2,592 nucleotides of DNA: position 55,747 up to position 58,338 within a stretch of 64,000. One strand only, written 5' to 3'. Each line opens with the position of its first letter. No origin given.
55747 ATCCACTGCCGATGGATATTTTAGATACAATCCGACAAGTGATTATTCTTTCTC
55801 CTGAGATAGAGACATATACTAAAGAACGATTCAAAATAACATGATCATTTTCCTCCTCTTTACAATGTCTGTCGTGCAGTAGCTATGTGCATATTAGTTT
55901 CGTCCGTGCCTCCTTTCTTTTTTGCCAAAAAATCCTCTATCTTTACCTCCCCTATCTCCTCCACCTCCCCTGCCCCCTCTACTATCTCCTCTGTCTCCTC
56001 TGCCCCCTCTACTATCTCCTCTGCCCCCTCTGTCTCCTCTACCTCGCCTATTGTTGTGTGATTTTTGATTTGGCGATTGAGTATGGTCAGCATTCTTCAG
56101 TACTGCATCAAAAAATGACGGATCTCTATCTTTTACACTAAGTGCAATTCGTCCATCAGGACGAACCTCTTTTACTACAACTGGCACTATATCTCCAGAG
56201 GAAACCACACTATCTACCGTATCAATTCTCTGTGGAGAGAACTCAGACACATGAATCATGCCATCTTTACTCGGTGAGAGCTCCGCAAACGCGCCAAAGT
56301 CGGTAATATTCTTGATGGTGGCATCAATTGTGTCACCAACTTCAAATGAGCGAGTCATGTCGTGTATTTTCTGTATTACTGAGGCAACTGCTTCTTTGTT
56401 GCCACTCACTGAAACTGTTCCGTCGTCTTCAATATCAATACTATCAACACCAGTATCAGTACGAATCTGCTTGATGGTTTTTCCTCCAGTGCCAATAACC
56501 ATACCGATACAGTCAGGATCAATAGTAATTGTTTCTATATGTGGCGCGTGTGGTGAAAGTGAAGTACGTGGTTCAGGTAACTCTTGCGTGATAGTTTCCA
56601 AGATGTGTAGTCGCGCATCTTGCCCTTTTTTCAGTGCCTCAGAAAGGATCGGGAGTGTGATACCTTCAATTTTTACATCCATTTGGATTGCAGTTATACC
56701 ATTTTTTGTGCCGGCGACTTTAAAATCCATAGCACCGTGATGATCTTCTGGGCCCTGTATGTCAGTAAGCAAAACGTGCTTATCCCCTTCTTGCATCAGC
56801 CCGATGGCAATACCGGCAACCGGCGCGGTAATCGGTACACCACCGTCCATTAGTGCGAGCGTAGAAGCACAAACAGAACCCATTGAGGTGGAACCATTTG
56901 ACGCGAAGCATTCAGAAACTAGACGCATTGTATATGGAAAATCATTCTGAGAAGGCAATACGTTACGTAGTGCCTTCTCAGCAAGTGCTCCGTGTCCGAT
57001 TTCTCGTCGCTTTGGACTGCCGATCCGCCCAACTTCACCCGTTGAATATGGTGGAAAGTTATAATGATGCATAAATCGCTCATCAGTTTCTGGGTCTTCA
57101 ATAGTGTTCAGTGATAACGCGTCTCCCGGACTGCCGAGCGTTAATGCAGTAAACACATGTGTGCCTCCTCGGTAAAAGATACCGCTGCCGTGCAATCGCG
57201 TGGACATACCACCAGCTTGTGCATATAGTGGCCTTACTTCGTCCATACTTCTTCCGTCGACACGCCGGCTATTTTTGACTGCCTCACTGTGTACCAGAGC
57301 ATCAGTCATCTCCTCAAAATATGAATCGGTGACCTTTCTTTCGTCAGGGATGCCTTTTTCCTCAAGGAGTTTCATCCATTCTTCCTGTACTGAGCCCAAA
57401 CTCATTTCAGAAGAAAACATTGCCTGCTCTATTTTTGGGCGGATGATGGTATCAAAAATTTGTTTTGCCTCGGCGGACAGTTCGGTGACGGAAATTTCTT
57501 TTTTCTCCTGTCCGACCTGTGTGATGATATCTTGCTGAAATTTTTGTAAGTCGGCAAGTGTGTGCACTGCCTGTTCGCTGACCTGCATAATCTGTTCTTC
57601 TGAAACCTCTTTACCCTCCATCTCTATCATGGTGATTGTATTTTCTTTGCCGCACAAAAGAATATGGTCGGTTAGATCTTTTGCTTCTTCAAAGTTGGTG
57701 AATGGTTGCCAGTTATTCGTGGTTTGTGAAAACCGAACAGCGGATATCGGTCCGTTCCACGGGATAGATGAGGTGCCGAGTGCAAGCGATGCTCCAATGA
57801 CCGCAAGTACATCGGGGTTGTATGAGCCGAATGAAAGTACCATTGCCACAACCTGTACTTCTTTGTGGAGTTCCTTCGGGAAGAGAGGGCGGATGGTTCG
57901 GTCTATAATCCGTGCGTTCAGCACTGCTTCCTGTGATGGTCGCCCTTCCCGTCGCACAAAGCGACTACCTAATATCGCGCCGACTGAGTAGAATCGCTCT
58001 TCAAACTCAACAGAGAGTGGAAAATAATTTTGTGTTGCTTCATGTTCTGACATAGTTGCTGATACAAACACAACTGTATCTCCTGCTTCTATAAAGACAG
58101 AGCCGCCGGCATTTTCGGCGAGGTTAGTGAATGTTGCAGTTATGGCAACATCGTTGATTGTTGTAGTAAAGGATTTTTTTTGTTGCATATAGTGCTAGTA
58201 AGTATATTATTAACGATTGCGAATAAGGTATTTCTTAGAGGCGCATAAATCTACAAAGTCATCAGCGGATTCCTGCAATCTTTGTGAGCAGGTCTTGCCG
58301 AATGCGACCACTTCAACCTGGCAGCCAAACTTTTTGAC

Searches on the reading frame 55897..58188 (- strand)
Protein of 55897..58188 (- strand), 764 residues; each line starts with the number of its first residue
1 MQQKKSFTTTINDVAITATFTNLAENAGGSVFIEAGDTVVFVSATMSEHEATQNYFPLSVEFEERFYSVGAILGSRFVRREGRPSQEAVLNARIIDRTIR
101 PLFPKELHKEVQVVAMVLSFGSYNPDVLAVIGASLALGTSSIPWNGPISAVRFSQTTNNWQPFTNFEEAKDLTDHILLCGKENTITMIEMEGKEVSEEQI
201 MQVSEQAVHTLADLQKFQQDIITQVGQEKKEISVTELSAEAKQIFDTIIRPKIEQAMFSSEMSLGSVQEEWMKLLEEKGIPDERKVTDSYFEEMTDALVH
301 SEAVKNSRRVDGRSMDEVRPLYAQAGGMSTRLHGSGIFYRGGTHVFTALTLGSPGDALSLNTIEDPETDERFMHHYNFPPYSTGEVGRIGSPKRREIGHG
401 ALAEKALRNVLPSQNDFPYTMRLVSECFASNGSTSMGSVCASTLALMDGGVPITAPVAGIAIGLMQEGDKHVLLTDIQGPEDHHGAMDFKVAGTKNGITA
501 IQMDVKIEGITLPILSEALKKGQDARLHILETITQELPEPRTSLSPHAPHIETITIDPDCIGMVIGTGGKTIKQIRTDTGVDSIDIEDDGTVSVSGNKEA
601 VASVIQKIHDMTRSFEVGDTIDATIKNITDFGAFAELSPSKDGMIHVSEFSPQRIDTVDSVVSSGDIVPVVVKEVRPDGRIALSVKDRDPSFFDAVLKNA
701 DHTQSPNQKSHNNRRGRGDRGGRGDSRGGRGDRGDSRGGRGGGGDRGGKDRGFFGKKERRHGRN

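Call 63: find_related_loci(query=window:55897-58188:-, collection=genome_contigs, flank=4000)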
Query window:55897-58188:- (764 aa) in genome_contigs; peptide patterns used: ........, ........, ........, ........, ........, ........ (x = any residue, [..] = any of these).
600 stretches matched a pattern (row limit reached: there are more); 598 encode a relative of the query (tblastn E <= 1e-3); the best 80 are kept; 80 distinct loci.
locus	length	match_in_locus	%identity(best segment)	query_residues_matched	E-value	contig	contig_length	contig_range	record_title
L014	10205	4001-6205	52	3-727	0e+0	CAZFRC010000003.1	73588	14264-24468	MAG TPA_asm: uncultured Candidatus Saccharibacteria bacterium isolate binchicken_co58_84 genome assembly, contig: NODE_2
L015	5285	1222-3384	52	3-715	0e+0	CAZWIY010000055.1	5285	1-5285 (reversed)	MAG TPA_asm: uncultured Candidatus Saccharibacteria bacterium isolate SRP278252_co1_58 genome assembly, contig: NODE_310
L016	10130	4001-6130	52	3-708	0e+0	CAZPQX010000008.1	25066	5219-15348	MAG TPA_asm: uncultured Candidatus Saccharibacteria bacterium isolate SRP292972_co1_63 genome assembly, contig: NODE_932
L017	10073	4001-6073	51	5-692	0e+0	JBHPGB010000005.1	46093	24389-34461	Patescibacteria group bacterium isolate SAG AM-311-L09 NODE_5_length_46093_cov_32.779986, whole genome shotgun sequence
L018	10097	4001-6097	53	1-692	0e+0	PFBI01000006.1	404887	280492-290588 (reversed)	MAG: Candidatus Kaiserbacteria bacterium CG10_big_fil_rev_8_21_14_0_10_47_16 CG10_8_21_14_0.10_scaffold_74_c, whole geno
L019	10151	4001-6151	51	4-714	0e+0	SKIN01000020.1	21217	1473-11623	MAG: Candidatus Kaiserbacteria bacterium isolate CSBr16_63 CSBr16-1823, whole genome shotgun sequence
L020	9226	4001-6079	51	4-693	0e+0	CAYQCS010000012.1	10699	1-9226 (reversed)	MAG TPA_asm: uncultured Candidatus Saccharibacteria bacterium isolate SRP135725_co1_650 genome assembly, contig: NODE_87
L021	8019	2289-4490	51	1-733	0e+0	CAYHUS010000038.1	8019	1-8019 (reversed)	MAG TPA_asm: uncultured Candidatus Saccharibacteria bacterium isolate ERP119705_co17_43 genome assembly, contig: NODE_14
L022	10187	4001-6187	50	5-720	0e+0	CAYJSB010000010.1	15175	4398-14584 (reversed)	MAG TPA_asm: uncultured Candidatus Saccharibacteria bacterium isolate ERP125453_co1_310 genome assembly, contig: NODE_40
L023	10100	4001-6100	51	3-693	0e+0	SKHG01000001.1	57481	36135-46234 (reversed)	MAG: Candidatus Campbellbacteria bacterium isolate CSBr16_193 CSBr16-129, whole genome shotgun sequence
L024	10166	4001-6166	51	3-723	0e+0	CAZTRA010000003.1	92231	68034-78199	MAG TPA_asm: uncultured Candidatus Saccharibacteria bacterium isolate SRP219642_co4_90 genome assembly, contig: NODE_304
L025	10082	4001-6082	50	5-693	0e+0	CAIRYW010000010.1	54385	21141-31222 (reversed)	uncultured bacterium isolate AlinenLipids_bin-2449 genome assembly, contig: bin-2449:10/29, whole genome shotgun sequenc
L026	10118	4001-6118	50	1-692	0e+0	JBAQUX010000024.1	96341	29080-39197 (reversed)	MAG: Minisyncoccia bacterium isolate MFD03283_ilm_asm_bin10 k127_156621, whole genome shotgun sequence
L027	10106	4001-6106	51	1-693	0e+0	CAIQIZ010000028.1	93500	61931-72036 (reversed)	uncultured bacterium isolate AM-2014_bin-3837 genome assembly, contig: bin-3837:28/31, whole genome shotgun sequence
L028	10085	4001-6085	51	3-693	0e+0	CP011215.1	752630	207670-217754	MAG: Candidatus Campbellbacteria bacterium GW2011_OD1_34_28 chromosome, complete genome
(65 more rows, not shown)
